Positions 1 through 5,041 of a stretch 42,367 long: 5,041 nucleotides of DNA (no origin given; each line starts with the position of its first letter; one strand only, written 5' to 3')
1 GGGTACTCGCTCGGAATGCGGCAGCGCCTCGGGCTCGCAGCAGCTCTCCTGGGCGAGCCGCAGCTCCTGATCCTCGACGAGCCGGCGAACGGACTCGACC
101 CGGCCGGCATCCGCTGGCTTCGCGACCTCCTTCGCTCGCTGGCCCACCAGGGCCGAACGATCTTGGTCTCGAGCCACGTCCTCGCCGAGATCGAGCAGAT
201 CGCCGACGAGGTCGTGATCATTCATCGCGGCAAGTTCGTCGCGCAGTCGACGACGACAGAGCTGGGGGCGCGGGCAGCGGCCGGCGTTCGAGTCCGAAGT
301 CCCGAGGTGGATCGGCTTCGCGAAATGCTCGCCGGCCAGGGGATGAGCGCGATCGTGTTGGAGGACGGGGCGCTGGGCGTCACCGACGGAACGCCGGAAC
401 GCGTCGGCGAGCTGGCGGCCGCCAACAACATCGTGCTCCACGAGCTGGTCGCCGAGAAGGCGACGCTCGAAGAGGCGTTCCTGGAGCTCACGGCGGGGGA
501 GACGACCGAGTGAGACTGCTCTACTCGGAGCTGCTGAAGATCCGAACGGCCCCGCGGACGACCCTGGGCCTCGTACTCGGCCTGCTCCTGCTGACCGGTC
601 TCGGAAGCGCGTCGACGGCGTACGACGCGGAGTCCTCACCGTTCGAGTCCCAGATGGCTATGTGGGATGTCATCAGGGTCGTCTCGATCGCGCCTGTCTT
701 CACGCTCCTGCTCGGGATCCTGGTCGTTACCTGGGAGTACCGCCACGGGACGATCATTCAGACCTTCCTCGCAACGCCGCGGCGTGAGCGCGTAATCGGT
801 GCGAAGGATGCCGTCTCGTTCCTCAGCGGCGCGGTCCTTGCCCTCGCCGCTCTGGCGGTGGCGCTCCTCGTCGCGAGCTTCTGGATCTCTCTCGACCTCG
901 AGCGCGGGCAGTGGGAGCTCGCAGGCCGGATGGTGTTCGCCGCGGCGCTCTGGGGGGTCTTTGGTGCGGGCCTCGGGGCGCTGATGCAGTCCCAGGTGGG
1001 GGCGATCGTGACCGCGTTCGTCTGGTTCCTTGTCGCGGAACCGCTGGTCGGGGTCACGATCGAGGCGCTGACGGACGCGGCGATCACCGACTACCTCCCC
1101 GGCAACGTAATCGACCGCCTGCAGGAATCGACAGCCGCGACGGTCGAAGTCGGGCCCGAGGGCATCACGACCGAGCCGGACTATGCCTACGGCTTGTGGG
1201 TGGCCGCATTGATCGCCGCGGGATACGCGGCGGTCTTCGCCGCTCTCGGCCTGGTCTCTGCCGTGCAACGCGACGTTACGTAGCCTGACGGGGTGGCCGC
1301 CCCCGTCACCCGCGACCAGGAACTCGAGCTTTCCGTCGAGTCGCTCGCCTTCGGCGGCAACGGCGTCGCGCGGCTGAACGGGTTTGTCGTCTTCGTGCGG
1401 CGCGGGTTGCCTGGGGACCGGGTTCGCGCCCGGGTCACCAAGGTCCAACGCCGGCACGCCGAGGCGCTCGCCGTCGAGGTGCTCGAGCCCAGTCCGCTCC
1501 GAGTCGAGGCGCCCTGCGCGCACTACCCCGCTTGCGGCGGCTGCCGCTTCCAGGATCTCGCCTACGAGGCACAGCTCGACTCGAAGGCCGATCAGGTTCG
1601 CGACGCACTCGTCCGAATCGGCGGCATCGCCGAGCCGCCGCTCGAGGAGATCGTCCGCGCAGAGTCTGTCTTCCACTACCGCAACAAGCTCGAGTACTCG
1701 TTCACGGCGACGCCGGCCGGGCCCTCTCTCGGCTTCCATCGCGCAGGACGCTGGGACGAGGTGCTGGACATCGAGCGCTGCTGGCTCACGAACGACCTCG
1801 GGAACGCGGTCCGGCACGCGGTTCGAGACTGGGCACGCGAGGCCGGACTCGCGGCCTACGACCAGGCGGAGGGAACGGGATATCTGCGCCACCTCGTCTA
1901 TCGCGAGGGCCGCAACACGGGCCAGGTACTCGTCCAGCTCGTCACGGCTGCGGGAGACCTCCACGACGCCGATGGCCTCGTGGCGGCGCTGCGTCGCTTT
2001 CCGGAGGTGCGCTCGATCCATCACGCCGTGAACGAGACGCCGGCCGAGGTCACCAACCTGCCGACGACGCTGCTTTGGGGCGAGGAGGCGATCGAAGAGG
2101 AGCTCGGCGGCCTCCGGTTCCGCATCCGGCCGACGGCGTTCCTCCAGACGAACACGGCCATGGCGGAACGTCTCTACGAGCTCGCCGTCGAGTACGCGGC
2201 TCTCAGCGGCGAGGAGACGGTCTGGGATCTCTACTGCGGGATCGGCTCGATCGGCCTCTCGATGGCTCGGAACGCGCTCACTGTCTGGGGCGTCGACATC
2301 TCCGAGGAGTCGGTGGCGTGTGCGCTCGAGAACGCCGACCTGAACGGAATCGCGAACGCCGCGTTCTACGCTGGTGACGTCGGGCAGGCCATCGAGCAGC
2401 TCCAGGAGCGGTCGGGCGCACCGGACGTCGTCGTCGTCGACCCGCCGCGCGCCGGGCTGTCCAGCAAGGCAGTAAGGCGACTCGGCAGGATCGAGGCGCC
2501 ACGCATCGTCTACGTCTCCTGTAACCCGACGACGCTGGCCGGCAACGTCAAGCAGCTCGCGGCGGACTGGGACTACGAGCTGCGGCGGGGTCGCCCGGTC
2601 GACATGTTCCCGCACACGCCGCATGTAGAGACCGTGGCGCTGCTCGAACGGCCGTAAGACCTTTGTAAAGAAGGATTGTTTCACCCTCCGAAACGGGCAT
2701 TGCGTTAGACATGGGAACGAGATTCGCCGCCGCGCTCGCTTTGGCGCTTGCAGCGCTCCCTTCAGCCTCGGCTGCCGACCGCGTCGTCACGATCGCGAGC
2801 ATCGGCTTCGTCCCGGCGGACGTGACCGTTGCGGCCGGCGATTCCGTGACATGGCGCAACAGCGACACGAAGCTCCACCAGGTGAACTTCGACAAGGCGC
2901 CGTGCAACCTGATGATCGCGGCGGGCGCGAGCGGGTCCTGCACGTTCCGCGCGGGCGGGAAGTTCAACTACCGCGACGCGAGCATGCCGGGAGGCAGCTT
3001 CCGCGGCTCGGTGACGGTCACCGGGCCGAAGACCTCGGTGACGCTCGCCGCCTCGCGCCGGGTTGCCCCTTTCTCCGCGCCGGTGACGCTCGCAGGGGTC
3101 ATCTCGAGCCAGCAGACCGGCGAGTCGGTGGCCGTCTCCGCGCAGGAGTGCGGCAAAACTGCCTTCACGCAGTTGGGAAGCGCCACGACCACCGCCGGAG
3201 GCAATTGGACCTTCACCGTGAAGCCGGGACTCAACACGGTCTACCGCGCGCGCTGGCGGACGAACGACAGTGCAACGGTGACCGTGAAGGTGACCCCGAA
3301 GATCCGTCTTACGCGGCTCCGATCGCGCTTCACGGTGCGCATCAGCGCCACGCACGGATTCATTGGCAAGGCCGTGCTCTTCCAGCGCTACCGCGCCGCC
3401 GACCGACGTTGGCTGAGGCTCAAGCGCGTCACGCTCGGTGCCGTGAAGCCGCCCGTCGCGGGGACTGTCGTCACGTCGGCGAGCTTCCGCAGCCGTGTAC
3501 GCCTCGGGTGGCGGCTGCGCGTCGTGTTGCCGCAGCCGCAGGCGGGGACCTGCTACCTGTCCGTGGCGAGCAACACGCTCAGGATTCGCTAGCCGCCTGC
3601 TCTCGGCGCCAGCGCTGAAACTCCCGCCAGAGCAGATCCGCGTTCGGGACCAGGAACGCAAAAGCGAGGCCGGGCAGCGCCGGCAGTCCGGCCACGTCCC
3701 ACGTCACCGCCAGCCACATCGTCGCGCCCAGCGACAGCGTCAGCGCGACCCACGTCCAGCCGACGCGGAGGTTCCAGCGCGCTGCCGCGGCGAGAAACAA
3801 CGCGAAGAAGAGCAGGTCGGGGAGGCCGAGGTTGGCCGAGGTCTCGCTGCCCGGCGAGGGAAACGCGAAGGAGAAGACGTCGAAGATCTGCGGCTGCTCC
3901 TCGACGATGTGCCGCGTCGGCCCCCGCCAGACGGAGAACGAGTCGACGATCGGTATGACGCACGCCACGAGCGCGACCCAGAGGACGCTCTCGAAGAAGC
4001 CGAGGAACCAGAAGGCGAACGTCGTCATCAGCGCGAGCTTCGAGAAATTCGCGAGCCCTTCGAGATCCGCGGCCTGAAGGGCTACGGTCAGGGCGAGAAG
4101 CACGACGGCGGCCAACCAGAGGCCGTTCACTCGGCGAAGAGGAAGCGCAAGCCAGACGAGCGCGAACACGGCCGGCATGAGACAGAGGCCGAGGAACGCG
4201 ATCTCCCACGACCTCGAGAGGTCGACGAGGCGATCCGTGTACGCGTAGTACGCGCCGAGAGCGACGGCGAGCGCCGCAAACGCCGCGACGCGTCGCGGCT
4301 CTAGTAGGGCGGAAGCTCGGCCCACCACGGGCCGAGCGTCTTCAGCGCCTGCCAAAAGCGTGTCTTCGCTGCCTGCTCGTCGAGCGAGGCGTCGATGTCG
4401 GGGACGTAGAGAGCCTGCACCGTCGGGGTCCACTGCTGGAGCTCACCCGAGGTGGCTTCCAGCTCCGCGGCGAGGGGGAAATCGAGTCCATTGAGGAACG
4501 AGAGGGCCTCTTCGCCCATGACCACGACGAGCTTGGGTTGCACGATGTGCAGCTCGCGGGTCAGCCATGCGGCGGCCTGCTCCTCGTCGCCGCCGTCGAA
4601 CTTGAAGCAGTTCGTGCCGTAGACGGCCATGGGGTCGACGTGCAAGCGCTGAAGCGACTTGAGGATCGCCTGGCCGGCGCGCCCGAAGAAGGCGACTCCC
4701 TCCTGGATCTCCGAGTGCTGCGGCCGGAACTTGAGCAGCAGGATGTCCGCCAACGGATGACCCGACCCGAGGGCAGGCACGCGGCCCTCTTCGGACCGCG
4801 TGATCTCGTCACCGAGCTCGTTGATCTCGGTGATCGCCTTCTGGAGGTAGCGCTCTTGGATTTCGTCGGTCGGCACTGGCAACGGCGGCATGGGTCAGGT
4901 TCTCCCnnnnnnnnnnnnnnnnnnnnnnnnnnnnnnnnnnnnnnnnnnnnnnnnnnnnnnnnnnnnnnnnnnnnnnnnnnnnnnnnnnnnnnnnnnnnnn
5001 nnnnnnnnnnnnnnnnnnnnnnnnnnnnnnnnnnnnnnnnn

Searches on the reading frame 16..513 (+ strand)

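Call 28: search_protein_families(library=pfam, proteins=[window:16-513:+], max_evalue=0.001)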
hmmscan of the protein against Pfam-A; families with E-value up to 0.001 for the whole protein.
window:16-513:+ (165 aa): 2 families
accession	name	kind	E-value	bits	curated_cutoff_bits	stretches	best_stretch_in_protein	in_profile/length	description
PF13304.12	AAA_21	-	1e-07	32.8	27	1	3-54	243-298/304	AAA domain, putative AbiEii toxin, Type IV TA system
PF00005.33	ABC_tran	-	0.00021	22.4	25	1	1-25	113-137/137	ABC transporter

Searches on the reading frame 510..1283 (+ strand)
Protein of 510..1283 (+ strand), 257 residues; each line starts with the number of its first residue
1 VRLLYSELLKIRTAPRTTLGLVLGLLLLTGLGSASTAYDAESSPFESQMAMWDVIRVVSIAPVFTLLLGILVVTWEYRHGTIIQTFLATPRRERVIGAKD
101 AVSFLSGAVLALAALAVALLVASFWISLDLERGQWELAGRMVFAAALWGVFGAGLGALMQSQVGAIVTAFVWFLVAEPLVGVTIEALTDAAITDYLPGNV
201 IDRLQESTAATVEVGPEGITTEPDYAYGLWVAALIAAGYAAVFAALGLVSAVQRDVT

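Call 28: search_protein_families(library=pfam, proteins=[window:510-1283:+], max_evalue=0.001)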
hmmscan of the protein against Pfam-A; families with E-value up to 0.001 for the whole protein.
window:510-1283:+ (257 aa): 2 families
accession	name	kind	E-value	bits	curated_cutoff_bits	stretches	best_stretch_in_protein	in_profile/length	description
PF12730.13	ABC2_membrane_4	-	1.9e-06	28.4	27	1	3-133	1-132/179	ABC-2 family transporter protein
PF12679.13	ABC2_membrane_2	-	8.4e-05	22.4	27.2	1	59-250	76-277/283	ABC-2 family transporter protein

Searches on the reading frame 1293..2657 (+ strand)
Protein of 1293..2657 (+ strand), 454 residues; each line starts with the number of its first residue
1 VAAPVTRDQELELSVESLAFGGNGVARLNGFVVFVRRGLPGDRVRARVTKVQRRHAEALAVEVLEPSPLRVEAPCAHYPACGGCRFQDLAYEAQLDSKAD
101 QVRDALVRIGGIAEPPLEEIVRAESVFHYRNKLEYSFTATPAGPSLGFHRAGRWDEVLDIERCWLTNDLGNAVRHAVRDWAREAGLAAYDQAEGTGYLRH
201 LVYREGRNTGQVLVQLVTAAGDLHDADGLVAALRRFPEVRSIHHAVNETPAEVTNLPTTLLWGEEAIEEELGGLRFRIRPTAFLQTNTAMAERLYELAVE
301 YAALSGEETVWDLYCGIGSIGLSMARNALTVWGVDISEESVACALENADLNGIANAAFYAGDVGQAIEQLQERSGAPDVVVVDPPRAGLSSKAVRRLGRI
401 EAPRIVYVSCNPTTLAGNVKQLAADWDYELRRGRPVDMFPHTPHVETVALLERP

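Call 28: search_protein_families(library=pfam, proteins=[window:1293-2657:+], max_evalue=0.001)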
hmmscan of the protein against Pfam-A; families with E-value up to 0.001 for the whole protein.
window:1293-2657:+ (454 aa): 9 families
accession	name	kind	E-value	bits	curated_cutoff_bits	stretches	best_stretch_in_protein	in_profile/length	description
PF05958.17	tRNA_U5-meth_tr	-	9.3e-26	91.1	23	1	274-453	170-356/357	tRNA (Uracil-5-)-methyltransferase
PF13847.12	Methyltransf_31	-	1.7e-11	44.4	27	1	306-422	3-122/145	Methyltransferase domain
PF01938.26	TRAM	-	1.7e-11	44.3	21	1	6-58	3-58/61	TRAM domain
PF09445.16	Methyltransf_15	-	2.8e-09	37.2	22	1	308-390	2-85/165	RNA cap guanine-N2 methyltransferase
PF05175.20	MTS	-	5.2e-07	29.9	23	1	307-385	32-107/170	Methyltransferase small domain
PF03602.21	Cons_hypoth95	-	8e-07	29.3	24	1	305-387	40-124/182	Conserved hypothetical protein 95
PF13649.12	Methyltransf_25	-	9.3e-07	29.9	27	1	310-382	1-70/97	Methyltransferase domain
PF02475.24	TRM5-TYW2_MTfase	-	0.00011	22.6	28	1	273-366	7-99/164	TRM5/TYW2 methyltransferase domain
PF06325.19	PrmA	-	0.00061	19.8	22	1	304-360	159-215/296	Ribosomal protein L11 methyltransferase (PrmA)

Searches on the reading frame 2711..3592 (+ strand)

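Call 28: search_protein_families(library=pfam, proteins=[window:2711-3592:+], max_evalue=0.001)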
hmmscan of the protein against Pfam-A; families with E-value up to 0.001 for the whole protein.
window:2711-3592:+ (293 aa): 2 families
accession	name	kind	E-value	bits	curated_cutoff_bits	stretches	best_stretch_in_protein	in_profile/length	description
PF13473.12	Cupredoxin_1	-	1.5e-05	25.4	27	1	7-103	4-104/104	Cupredoxin-like domain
PF00127.26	Copper-bind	-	0.00058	20.7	21.2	0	27-67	8-44/99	Copper binding proteins, plastocyanin/azurin family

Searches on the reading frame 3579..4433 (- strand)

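Call 5: search_protein_families(library=pfam, proteins=[window:3579-4433:-], max_evalue=0.01)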
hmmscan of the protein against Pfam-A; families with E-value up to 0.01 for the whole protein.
window:3579-4433:- (284 aa): 0 families

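Call 6: search_protein_families(library=ncbifam, proteins=[window:3579-4433:-], max_evalue=0.01)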
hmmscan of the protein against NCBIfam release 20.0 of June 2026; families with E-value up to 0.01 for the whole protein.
window:3579-4433:- (284 aa): 0 families

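Call 85: search_protein_families(library=pfam, proteins=[window:3579-4433:-], max_evalue=1)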
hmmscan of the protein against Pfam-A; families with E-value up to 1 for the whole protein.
window:3579-4433:- (284 aa): 1 family
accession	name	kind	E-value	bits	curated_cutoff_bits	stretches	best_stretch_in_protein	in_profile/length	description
PF01080.22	Presenilin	-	0.027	13.7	34.3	1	196-254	328-387/408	Presenilin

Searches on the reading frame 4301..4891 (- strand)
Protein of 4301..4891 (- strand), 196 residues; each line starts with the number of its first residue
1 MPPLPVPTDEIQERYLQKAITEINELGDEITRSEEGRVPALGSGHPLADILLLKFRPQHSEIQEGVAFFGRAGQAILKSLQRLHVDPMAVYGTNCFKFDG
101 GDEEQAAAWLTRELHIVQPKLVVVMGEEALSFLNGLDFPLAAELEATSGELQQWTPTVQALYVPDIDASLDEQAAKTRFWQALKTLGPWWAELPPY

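Call 5: search_protein_families(library=pfam, proteins=[window:4301-4891:-], max_evalue=0.01)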
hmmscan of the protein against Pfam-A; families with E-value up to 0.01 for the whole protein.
window:4301-4891:- (196 aa): 1 family
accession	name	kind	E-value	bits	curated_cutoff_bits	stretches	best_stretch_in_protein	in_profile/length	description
PF03167.25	UDG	-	6e-09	36.6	24.3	1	43-164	3-118/141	Uracil DNA glycosylase superfamily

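Call 6: search_protein_families(library=ncbifam, proteins=[window:4301-4891:-], max_evalue=0.01)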
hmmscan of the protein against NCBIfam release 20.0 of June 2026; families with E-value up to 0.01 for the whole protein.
window:4301-4891:- (196 aa): 3 families
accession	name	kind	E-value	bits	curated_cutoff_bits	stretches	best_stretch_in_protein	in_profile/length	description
TIGR03914.1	UDG_fam_dom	hypoth_equivalog_domain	4e-11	43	189.95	1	40-142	68-185/231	UdgX family uracil-DNA binding protein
NF040953.1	Arch_udg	equivalog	1.1e-08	34.9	250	1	40-156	24-149/184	type-4 uracil-DNA glycosylase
TIGR00758.1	UDG_fam4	subfamily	6.4e-08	32.5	125.3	1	41-184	15-165/173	uracil-DNA glycosylase, family 4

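Call 64: search_solved_structures(query=window:4301-4891:-, max_evalue=1, show_alignments=2)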
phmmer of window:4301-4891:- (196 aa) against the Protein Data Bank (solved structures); distinct sequences matched with E-value up to 1: 28.
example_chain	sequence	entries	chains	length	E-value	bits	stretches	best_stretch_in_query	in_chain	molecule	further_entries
4zbx_A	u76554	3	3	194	6e-06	29.2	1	41-133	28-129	Uracil-DNA glycosylase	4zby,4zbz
1ui0_A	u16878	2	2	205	1.9e-05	27.6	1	32-135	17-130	Uracil-DNA Glycosylase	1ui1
8iie_A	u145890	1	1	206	2.1e-05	27.4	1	40-140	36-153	Type-4 uracil-DNA glycosylase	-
6ajo_A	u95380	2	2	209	2.2e-05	27.3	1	40-140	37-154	Uracil DNA glycosylase superfamily protein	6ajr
6ajq_A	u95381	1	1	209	2.2e-05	27.3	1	40-140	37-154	Uracil DNA glycosylase superfamily protein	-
6iod_A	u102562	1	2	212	2.4e-05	27.2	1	40-140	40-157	Phage SPO1 DNA polymerase-related protein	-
8iig_A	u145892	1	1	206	2.4e-05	27.2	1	40-140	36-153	Type-4 uracil-DNA glycosylase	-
8iif_A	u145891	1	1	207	2.5e-05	27.2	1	40-140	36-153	Type-4 uracil-DNA glycosylase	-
8iin_A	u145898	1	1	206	2.5e-05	27.2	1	40-140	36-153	Type-4 uracil-DNA glycosylase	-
8iii_A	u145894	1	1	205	2.5e-05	27.2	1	40-140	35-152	Type-4 uracil-DNA glycosylase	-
8iit_A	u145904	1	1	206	2.5e-05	27.1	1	40-140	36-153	Type-4 uracil-DNA glycosylase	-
8iim_A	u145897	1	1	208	2.6e-05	27.1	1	40-140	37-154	Type-4 uracil-DNA glycosylase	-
8iip_A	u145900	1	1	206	2.6e-05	27.1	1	40-140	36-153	Type-4 uracil-DNA glycosylase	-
8iih_A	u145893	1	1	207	2.6e-05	27.1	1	40-140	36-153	Type-4 uracil-DNA glycosylase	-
8iio_A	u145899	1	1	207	2.6e-05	27.1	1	40-140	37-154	Type-4 uracil-DNA glycosylase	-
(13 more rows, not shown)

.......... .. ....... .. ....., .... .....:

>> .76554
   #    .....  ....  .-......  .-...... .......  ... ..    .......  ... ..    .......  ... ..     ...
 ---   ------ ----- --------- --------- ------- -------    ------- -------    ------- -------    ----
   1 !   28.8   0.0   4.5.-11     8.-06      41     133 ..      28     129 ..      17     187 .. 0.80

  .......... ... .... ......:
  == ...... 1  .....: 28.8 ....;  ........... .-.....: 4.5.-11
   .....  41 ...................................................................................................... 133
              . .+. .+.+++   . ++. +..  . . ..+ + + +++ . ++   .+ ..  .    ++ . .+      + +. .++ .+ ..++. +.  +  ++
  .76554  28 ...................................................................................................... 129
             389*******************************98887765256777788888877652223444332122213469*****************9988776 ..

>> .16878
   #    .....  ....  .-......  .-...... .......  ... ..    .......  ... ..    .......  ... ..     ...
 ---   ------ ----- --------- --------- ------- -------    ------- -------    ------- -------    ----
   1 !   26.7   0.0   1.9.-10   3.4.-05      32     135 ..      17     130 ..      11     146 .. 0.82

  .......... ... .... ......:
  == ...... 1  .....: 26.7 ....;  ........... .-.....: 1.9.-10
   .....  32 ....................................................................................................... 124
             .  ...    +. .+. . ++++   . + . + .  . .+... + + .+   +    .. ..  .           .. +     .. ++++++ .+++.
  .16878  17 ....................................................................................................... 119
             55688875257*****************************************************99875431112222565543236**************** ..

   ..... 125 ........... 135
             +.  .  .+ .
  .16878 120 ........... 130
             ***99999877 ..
